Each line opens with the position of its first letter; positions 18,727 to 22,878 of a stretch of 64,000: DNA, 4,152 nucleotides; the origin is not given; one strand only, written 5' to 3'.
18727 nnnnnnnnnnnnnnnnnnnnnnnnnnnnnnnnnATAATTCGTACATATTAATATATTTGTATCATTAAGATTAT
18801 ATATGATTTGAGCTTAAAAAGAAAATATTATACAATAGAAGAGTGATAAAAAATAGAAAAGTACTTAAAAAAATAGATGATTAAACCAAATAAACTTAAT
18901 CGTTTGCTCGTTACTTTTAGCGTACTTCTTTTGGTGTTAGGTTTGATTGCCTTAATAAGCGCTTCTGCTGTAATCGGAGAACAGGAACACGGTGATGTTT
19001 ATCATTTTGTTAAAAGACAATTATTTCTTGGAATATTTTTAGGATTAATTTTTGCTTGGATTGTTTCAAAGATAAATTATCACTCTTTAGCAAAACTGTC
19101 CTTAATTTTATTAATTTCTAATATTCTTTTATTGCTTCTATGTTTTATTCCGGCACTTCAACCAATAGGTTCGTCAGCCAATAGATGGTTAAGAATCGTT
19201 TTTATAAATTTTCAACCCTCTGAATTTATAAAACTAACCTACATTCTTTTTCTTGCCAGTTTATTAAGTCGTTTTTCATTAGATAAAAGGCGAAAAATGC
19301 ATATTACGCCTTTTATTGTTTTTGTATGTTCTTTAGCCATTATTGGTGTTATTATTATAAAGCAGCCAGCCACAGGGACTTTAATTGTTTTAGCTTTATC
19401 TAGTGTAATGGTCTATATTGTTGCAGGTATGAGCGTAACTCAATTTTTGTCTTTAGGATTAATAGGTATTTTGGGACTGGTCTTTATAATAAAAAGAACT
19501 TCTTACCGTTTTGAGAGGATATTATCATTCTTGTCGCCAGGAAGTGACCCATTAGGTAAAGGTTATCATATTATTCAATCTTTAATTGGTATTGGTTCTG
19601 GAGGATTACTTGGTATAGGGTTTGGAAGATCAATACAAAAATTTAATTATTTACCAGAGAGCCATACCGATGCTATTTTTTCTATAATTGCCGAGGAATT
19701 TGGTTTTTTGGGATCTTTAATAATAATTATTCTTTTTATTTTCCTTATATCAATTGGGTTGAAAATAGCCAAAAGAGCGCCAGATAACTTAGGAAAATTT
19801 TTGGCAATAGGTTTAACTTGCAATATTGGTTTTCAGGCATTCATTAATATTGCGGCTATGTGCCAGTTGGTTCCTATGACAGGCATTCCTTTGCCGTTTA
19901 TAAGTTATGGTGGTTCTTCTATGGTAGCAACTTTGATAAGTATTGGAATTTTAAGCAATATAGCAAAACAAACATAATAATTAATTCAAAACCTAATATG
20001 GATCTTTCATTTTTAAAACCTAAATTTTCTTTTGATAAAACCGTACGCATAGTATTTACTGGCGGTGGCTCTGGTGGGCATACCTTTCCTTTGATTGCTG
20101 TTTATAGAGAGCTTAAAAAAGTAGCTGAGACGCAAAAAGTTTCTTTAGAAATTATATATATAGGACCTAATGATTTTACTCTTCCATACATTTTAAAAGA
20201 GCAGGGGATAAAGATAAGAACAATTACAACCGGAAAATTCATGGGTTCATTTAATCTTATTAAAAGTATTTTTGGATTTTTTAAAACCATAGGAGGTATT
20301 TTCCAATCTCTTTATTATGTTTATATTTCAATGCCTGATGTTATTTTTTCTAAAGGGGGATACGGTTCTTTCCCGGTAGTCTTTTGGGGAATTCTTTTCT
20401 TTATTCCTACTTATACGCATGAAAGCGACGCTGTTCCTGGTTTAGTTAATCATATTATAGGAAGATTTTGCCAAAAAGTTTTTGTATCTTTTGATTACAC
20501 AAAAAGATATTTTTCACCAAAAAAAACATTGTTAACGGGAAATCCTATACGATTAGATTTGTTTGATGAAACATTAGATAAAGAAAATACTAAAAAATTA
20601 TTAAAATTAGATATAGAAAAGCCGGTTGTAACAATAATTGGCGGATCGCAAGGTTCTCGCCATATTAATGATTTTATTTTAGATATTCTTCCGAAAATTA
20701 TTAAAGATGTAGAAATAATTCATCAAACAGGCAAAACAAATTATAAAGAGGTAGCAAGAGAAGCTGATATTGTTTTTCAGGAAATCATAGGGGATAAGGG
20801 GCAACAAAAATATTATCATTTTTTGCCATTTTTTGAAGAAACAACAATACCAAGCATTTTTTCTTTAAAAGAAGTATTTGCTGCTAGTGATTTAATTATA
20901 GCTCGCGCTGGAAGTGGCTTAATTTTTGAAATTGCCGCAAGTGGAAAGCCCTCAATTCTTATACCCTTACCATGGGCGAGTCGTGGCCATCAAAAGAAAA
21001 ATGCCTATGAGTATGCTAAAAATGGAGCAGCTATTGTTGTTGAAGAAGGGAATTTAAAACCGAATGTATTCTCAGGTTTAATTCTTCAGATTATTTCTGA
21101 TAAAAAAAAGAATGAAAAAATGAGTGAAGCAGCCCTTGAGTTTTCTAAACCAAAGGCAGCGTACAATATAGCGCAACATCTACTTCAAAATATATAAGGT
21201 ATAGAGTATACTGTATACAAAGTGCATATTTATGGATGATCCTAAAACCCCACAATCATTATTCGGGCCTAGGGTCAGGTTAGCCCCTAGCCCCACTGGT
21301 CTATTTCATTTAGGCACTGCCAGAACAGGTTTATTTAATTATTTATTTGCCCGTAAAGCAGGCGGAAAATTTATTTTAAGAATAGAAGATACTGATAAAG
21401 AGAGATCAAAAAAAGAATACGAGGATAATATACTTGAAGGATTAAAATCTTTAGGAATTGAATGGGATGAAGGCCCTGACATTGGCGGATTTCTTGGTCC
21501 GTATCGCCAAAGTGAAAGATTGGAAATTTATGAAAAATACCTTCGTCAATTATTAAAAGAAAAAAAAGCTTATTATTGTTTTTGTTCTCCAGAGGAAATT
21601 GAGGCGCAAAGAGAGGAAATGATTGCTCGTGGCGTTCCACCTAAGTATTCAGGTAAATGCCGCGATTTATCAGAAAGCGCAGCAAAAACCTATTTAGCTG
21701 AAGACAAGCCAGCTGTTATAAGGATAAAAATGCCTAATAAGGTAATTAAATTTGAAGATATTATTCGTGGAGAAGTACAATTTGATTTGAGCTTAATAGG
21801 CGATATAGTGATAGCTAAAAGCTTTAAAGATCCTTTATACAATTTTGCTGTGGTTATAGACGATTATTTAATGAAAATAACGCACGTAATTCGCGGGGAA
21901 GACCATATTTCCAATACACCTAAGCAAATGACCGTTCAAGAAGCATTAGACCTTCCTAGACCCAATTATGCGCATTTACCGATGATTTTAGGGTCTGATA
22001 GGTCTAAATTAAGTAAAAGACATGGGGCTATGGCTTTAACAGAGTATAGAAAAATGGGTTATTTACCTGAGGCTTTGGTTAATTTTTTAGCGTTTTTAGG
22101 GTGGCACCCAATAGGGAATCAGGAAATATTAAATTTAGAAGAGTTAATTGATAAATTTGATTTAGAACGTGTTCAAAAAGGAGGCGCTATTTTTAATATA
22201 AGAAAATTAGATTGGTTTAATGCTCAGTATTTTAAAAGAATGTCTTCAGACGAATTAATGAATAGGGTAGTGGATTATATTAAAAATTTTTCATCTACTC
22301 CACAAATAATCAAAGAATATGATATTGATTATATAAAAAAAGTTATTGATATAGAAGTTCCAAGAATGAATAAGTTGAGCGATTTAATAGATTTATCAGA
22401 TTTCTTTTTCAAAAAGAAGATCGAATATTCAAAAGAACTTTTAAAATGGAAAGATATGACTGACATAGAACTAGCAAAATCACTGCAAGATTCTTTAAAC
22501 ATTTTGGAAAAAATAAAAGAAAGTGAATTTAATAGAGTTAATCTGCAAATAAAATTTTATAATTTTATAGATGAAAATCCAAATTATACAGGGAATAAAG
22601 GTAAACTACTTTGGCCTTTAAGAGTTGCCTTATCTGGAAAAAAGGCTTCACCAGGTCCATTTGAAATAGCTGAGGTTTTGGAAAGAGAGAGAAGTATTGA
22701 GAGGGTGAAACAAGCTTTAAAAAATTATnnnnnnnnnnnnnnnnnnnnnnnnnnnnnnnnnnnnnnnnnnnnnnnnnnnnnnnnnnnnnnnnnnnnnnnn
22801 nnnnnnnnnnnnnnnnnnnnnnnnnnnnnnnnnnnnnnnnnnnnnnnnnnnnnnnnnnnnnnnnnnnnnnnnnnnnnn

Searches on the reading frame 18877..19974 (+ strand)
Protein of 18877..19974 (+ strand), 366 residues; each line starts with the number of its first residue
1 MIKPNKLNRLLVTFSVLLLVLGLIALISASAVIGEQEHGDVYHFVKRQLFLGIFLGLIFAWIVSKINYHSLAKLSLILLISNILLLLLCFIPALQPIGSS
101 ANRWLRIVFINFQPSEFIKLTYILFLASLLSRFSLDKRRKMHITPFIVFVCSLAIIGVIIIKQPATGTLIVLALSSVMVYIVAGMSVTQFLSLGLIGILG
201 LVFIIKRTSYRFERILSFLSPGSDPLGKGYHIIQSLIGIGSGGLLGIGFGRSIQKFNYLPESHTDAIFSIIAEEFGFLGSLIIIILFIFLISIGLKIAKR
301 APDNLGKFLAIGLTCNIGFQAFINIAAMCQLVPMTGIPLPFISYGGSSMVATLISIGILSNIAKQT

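Call 36: search_protein_families(library=phrogs, proteins=[window:18877-19974:+], max_evalue=0.001)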
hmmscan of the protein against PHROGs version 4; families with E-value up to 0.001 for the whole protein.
window:18877-19974:+ (366 aa): 0 families

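Call 74: search_protein_families(library=pfam, proteins=[window:18877-19974:+], max_evalue=0.001)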
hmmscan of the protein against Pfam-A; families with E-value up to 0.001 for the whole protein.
window:18877-19974:+ (366 aa): 1 family
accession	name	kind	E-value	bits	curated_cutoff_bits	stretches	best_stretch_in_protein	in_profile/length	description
PF01098.24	FTSW_RODA_SPOVE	-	1.1e-98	330.9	26.4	1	10-365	3-353/356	Cell cycle protein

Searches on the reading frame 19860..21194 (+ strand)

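Call 36: search_protein_families(library=phrogs, proteins=[window:19860-21194:+], max_evalue=0.001)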
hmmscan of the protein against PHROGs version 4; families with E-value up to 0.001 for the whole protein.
window:19860-21194:+ (445 aa): 0 families

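Call 74: search_protein_families(library=pfam, proteins=[window:19860-21194:+], max_evalue=0.001)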
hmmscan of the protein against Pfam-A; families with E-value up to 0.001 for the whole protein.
window:19860-21194:+ (445 aa): 2 families
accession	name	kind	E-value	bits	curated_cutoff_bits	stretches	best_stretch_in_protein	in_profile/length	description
PF04101.22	Glyco_tran_28_C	-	3.9e-31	108.8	22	1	256-434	1-163/166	Glycosyltransferase family 28 C-terminal domain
PF03033.26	Glyco_transf_28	-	1.2e-23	84.1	26.2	1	64-208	1-138/139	Glycosyltransferase family 28 N-terminal domain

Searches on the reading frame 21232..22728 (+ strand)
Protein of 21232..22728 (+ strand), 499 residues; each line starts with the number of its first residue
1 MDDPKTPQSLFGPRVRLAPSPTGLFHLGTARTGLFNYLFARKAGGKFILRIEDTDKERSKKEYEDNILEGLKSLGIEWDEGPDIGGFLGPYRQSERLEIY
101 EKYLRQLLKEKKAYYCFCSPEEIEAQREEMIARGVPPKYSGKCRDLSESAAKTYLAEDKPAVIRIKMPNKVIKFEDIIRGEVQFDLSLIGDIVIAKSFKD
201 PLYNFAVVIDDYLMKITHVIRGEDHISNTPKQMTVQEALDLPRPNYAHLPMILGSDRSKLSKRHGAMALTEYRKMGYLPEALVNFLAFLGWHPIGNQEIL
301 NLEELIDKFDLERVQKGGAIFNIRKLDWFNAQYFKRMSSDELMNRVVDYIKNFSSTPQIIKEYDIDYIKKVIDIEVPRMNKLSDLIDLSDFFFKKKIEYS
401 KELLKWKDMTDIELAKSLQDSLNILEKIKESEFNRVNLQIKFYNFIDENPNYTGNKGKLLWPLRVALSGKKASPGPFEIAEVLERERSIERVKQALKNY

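Call 36: search_protein_families(library=phrogs, proteins=[window:21232-22728:+], max_evalue=0.001)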
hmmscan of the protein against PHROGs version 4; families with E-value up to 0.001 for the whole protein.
window:21232-22728:+ (499 aa): 2 families
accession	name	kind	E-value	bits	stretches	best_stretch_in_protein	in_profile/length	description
phrog_35649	-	unknown function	7.2e-128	428.3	1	14-496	5-482/493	-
phrog_12136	-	unknown function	1.1e-06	28.6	1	15-223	30-232/553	-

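Call 74: search_protein_families(library=pfam, proteins=[window:21232-22728:+], max_evalue=0.001)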
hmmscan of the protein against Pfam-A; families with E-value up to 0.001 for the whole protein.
window:21232-22728:+ (499 aa): 2 families
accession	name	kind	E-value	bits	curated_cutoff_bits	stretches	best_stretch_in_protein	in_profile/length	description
PF00749.27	tRNA-synt_1c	-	2.9e-103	345.5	23.4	1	14-328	3-314/314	tRNA synthetases class I (E and Q), catalytic domain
PF19269.4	Anticodon_2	-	6.8e-25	88.5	23.6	1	353-496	9-141/141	Anticodon binding domain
